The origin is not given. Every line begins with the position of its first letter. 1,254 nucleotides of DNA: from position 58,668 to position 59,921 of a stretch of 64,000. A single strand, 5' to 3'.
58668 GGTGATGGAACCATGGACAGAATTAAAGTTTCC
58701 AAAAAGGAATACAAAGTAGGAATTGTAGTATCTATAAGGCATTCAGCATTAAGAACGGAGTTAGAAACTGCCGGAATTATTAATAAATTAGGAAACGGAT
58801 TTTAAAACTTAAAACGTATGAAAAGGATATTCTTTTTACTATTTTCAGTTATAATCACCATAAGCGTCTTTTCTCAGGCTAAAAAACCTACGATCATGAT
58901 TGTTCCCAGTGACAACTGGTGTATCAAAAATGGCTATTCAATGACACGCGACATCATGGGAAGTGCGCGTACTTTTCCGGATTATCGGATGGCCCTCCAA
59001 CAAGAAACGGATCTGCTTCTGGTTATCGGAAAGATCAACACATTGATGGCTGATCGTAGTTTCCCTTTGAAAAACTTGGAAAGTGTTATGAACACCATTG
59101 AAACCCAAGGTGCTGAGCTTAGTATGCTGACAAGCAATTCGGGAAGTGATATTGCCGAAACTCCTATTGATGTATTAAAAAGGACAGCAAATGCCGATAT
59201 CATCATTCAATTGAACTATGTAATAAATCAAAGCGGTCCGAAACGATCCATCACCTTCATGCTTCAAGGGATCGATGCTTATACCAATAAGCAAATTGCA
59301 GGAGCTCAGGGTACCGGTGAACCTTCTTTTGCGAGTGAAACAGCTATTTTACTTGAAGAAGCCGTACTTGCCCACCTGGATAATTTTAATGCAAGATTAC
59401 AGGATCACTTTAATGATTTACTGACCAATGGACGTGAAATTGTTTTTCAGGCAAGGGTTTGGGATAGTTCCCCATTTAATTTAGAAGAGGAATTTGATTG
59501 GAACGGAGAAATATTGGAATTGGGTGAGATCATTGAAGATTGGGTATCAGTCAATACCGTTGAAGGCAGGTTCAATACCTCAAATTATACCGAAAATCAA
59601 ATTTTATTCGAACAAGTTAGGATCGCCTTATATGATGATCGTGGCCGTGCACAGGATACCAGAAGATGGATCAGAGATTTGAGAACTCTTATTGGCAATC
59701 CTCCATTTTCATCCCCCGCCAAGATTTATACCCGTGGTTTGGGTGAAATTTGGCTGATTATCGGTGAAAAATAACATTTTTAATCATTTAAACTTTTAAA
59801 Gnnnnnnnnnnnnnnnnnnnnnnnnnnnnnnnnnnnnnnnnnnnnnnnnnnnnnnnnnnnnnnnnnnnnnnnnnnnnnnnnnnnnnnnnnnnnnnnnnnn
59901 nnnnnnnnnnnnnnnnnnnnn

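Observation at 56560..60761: Four-gene operon of unrecognisable signal-peptide proteins headed by an OMP-like barrel, adjacent to ssrA: candidate novel envelope system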

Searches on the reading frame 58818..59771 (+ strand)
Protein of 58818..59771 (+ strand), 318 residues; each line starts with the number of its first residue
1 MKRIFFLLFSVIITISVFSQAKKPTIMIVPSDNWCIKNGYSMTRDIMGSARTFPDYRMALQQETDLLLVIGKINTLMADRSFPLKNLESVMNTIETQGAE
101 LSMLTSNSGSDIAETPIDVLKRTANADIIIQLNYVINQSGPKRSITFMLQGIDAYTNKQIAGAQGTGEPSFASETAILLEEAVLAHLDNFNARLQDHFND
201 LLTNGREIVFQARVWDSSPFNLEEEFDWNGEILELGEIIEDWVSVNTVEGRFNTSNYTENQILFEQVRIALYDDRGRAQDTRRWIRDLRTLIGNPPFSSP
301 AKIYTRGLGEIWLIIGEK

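Call 4: search_protein_families(library=pfam, proteins=[window:58818-59771:+], max_evalue=1)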
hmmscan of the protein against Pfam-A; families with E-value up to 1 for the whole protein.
window:58818-59771:+ (318 aa): 1 family
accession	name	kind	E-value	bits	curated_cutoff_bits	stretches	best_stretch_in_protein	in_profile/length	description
PF19672.4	DUF6175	-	1.1e-107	359.9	23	1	22-316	1-293/293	Family of unknown function (DUF6175)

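Call 5: search_protein_families(library=ncbifam, proteins=[window:58818-59771:+], max_evalue=1)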
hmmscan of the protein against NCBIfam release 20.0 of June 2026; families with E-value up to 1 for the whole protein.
window:58818-59771:+ (318 aa): 0 families

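Call 8: search_protein_families(library=padloc, proteins=[window:58818-59771:+], max_evalue=1)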
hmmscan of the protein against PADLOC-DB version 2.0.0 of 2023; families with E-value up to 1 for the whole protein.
window:58818-59771:+ (318 aa): 0 families

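Call 10: search_solved_structures(query=window:58818-59771:+, max_evalue=10)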
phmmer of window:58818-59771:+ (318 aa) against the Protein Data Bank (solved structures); distinct sequences matched with E-value up to 10: 3.
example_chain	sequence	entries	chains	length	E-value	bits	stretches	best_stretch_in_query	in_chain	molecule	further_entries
4c2m_B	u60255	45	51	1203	0.06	15.5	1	177-279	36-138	DNA-DIRECTED RNA POLYMERASE I SUBUNIT RPA135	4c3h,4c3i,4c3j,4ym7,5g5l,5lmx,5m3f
9oxk_A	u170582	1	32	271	0.31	13.2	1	36-114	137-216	Flagellin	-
9lah_Ao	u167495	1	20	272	0.32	13.2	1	36-114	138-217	Flagellin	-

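Call 13: find_encoding_contigs(protein=window:58818-59771:+, flank=10000, max_places=6)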
Protein window:58818-59771:+ (318 aa): 2 contigs read that carry it; 1 place shown.
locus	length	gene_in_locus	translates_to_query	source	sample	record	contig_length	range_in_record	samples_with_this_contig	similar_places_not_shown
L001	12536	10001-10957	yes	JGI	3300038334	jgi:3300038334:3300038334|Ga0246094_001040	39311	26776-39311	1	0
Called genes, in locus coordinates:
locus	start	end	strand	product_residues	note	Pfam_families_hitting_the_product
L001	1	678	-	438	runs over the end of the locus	-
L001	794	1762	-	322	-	-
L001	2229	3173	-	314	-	-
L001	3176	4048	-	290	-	PF00246:Peptidase_M14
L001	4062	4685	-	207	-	-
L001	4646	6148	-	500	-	-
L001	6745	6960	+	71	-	-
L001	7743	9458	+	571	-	-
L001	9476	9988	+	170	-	-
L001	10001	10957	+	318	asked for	PF19672:DUF6175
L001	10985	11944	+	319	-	-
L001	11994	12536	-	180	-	?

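Call 30: find_homologous_proteins(query=window:58818-59771:+)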
Query window:58818-59771:+ (318 aa): 5515 proteins with E <= 0.001 among 6761 candidates; the best 120 are listed.
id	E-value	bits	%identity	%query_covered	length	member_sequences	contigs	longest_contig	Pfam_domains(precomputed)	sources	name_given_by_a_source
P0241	4.1e-208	707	100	100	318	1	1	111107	PF19672.5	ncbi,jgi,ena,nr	ncbi:MAG: hypothetical protein CVU00_00235 [Bacteroidetes bacterium HGW-Bacteroidetes-17]|jgi:hypoth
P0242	8.4e-206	700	99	100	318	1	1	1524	PF19672.5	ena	-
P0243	4.6e-203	691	97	100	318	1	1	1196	PF19672.5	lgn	-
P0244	7.2e-198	674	94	100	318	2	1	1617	PF19672.5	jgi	-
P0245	1.9e-184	630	87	100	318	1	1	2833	PF19672.5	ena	-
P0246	1.7e-155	535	73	100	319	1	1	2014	PF19672.5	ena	-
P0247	6.7e-155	533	73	100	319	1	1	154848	PF19672.5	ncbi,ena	-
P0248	1.2e-154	532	74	100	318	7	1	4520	PF19672.5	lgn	-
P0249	3.3e-154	530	71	100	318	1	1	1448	PF19672.5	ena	-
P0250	5.5e-154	530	72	100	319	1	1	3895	PF19672.5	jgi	jgi:hypothetical protein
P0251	8.7e-154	529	71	100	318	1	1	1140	PF19672.5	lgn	-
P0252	9.1e-154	529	72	99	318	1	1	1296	PF19672.5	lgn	-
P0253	9.7e-154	529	71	100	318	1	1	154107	PF19672.5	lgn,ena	-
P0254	9.8e-154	529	74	100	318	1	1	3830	PF19672.5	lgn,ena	-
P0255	1.1e-153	529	71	100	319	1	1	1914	PF19672.5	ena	-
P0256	1.5e-153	528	72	100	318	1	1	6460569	PF19672.5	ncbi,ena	-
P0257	5.5e-153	526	73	100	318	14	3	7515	PF19672.5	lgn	-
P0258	9.0e-153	526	73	95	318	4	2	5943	PF19672.5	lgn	-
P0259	9.0e-153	526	70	100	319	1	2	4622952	PF19672.5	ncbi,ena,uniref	ncbi:DUF6175 family protein [uncultured Draconibacterium sp.]|uniref:DUF6175 family protein n=1 Tax=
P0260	9.9e-153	526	68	100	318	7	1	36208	PF19672.5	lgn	-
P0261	1.0e-152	525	69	100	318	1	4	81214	PF19672.5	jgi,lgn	jgi:hypothetical protein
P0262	1.1e-152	525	71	99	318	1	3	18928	PF19672.5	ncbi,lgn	-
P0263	1.1e-152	525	71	99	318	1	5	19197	PF19672.5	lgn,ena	-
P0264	1.2e-152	525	70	100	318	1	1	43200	PF19672.5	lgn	-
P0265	1.6e-152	525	70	100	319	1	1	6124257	PF19672.5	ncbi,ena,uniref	ncbi:DUF6175 family protein [uncultured Draconibacterium sp.]|uniref:DUF6175 family protein n=1 Tax=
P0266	1.8e-152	525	73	100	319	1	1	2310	PF19672.5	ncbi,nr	ncbi:MAG: hypothetical protein GX792_07300 [Bacteroidales bacterium]|nr:hypothetical protein [Bacter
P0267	2.0e-152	525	70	100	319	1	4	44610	PF19672.5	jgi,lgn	jgi:hypothetical protein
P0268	2.1e-152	524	72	100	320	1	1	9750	PF19672.5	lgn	-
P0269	4.0e-152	524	71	100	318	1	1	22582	PF19672.5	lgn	-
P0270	4.6e-152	523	72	100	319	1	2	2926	PF19672.5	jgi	jgi:hypothetical protein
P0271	5.8e-152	523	73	100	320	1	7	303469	PF19672.5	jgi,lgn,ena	jgi:hypothetical protein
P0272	6.2e-152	523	71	100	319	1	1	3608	PF19672.5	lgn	-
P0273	8.0e-152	523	72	100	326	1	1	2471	PF19672.5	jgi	-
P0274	9.0e-152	522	72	100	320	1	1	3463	PF19672.5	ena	-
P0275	9.4e-152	522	72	100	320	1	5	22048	PF19672.5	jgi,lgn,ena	-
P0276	1.2e-151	522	72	100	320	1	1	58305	PF19672.5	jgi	jgi:hypothetical protein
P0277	1.2e-151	522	71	100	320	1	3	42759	PF19672.5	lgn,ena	-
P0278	1.3e-151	522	72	100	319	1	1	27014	PF19672.5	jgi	jgi:hypothetical protein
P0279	1.7e-151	521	69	100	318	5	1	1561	PF19672.5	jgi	-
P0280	1.8e-151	521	72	100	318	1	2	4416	PF19672.5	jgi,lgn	jgi:hypothetical protein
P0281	1.8e-151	521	75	95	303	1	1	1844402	PF19672.5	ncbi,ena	-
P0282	1.9e-151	521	72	100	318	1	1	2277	PF19672.5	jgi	-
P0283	2.0e-151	521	72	100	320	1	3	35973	PF19672.5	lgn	-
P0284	2.4e-151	521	72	100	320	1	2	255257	PF19672.5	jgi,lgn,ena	jgi:hypothetical protein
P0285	2.5e-151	521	72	100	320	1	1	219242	PF19672.5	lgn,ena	-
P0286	3.1e-151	521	73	96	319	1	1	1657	PF19672.5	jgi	-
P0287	3.2e-151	521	73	96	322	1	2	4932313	PF19672.5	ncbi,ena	-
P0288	3.3e-151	520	72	100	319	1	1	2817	PF19672.5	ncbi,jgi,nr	ncbi:MAG: DUF6175 family protein [Mariniphaga sp.]|jgi:hypothetical protein|nr:DUF6175 family protei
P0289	3.6e-151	520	72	100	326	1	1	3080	PF19672.5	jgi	-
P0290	4.3e-151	520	73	98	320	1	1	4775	PF19672.5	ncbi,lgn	-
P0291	5.0e-151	520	71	100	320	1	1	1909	PF19672.5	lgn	-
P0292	5.5e-151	520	68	100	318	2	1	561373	PF19672.5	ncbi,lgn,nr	ncbi:MAG: hypothetical protein JNK09_11755 [Prolixibacteraceae bacterium]|nr:hypothetical protein [P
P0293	6.0e-151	520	72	100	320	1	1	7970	PF19672.5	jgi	-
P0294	6.1e-151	520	70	100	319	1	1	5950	PF19672.5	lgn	-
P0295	7.5e-151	519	73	97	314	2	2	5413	PF19672.5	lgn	-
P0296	1.2e-150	519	72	100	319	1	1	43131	PF19672.5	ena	-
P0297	1.2e-150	519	70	100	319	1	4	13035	PF19672.5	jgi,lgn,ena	jgi:hypothetical protein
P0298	1.3e-150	519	72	97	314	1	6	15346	PF19672.5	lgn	-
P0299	1.9e-150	518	68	100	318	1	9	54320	PF19672.5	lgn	-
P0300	3.1e-150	517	68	100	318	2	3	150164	PF19672.5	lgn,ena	-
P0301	3.4e-150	517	72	100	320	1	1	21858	PF19672.5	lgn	-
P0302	3.5e-150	517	67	100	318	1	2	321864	PF19672.5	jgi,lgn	jgi:hypothetical protein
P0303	3.6e-150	517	67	100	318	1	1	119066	PF19672.5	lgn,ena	-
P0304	3.6e-150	517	71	100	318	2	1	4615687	PF19672.5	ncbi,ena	-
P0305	4.4e-150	517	74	96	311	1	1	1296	PF19672.5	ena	-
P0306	5.1e-150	517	67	100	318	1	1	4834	PF19672.5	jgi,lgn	-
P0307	5.9e-150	516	71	100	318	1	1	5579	PF19672.5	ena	-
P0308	6.0e-150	516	70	100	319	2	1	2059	PF19672.5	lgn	-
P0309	8.6e-150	516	70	95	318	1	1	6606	PF19672.5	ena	-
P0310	8.7e-150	516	68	100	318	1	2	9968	PF19672.5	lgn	-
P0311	9.4e-150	516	70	100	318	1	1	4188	PF19672.5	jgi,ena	-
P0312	1.1e-149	516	68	99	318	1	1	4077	PF19672.5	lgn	-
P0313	1.1e-149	516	69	95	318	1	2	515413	PF19672.5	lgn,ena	-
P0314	1.1e-149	516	71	100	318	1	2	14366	PF19672.5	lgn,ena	-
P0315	1.2e-149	515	69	100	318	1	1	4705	PF19672.5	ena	-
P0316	1.2e-149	515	70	95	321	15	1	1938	PF19672.5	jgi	jgi:hypothetical protein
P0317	1.3e-149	515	68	100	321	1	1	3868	PF19672.5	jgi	jgi:hypothetical protein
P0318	1.4e-149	515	71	100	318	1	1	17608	PF19672.5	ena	-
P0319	1.8e-149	515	71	100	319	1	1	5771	PF19672.5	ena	-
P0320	2.1e-149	515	71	100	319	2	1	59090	PF19672.5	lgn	-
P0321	2.3e-149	514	68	100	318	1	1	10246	PF19672.5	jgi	-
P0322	2.5e-149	514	71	100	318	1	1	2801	PF19672.5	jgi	-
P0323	2.5e-149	514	72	100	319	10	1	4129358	PF19672.5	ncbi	-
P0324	2.8e-149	514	70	95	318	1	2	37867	PF19672.5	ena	-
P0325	2.9e-149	514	71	97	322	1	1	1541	PF19672.5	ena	-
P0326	3.3e-149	514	69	99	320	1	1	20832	PF19672.5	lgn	-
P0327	3.8e-149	514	70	100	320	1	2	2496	PF19672.5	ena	-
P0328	4.5e-149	514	69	99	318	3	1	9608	PF19672.5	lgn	-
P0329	4.8e-149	513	68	99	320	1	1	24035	PF19672.5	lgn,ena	-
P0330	4.9e-149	513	70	100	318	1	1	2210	PF19672.5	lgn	-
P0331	5.5e-149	513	74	95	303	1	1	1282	PF19672.5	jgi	jgi:hypothetical protein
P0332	5.7e-149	513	67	100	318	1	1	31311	PF19672.5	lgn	-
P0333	5.9e-149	513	67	100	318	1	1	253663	PF19672.5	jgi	jgi:hypothetical protein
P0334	6.0e-149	513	70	100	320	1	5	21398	PF19672.5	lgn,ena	-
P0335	6.4e-149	513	72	100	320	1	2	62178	PF19672.5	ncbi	-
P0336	9.3e-149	512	71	100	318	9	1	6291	PF19672.5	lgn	-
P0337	1.7e-148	512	71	100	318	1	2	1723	PF19672.5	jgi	-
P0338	1.7e-148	512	69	95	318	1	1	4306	PF19672.5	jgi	-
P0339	1.7e-148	512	69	99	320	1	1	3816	PF19672.5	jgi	jgi:hypothetical protein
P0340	2.2e-148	511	70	95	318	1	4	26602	PF19672.5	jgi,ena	-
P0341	2.9e-148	511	70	100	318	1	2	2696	PF19672.5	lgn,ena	-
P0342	3.1e-148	511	70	100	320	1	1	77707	PF19672.5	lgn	-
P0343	3.1e-148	511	70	100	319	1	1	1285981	PF19672.5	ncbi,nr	ncbi:MAG: hypothetical protein IPH57_16675 [Saprospiraceae bacterium]|nr:hypothetical protein [Sapro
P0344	3.6e-148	511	69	100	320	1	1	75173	PF19672.5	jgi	jgi:hypothetical protein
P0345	4.0e-148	510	69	100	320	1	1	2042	PF19672.5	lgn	-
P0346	4.1e-148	510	70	100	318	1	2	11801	PF19672.5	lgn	-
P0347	5.3e-148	510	70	95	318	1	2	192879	PF19672.5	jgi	-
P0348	7.0e-148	510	70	100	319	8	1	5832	PF19672.5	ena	-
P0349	7.5e-148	510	69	95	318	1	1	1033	PF19672.5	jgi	-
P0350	8.0e-148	509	69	100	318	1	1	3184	PF19672.5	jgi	-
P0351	1.0e-147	509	70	100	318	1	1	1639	PF19672.5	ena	-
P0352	1.1e-147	509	67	100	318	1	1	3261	PF19672.5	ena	-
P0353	1.3e-147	509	68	99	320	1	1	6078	PF19672.5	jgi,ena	-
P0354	1.4e-147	509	67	100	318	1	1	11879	PF19672.5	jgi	-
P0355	1.4e-147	509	70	98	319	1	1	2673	PF19672.5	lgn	-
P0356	1.4e-147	509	70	100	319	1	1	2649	PF19672.5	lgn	-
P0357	1.6e-147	508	86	82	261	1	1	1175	PF19672.5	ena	-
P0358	1.6e-147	508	68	100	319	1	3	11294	PF19672.5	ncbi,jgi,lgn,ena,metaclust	metaclust:\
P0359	1.8e-147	508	70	100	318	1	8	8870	PF19672.5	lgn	-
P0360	2.1e-147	508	69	100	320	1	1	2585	PF19672.5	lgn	-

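Call 35: search_solved_structures(query=A2, max_evalue=10)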
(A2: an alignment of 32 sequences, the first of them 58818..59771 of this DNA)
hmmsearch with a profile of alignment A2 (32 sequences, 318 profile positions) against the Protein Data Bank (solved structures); distinct sequences matched with E-value up to 10: 2.
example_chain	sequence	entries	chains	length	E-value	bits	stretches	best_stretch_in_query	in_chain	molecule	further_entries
3pko_A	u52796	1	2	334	1.3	11.2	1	85-135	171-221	Geranylgeranyl pyrophosphate synthase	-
3n3d_A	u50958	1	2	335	1.3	11.1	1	85-135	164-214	Geranylgeranyl pyrophosphate synthase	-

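Call 46: predict_structure(alignment_id=A2)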
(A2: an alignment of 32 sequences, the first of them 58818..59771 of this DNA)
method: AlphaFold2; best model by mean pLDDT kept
length: 318 residues; sequences in the alignment: 32
mean_pLDDT: 69.2   pTM: 0.56
mean pLDDT of the five models: 69.2, 55.7, 55.4, 46.0, 39.6
residues with pLDDT >= 90: 0; 70-90: 175; 50-70: 127; < 50: 16
segments of 3 or more residues with pLDDT < 50: 18-21, 104-112
pLDDT, mean of each block of 10 residues (from residue 1): 81 63 69 72 63 70 70 74 72 60 44 60 64 76 79 73 78 73 77 78 72 62 75 81 77 72 76 66 60 58 57 62
secondary structure, 60 per line:
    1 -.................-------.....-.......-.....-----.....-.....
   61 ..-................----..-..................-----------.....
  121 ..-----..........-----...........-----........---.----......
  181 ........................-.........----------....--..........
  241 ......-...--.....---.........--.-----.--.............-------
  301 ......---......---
elements in order: H2-18 E26-30 H32-38 E40-44 E50-54 H56-62 H64-79 H87-104 H116-122 E128-137 E143-153 E159-166 H175-204 E206-214 E225-228 E231-234 H235-246 E253-257 E261-269 H281-293 E301-306 E310-315
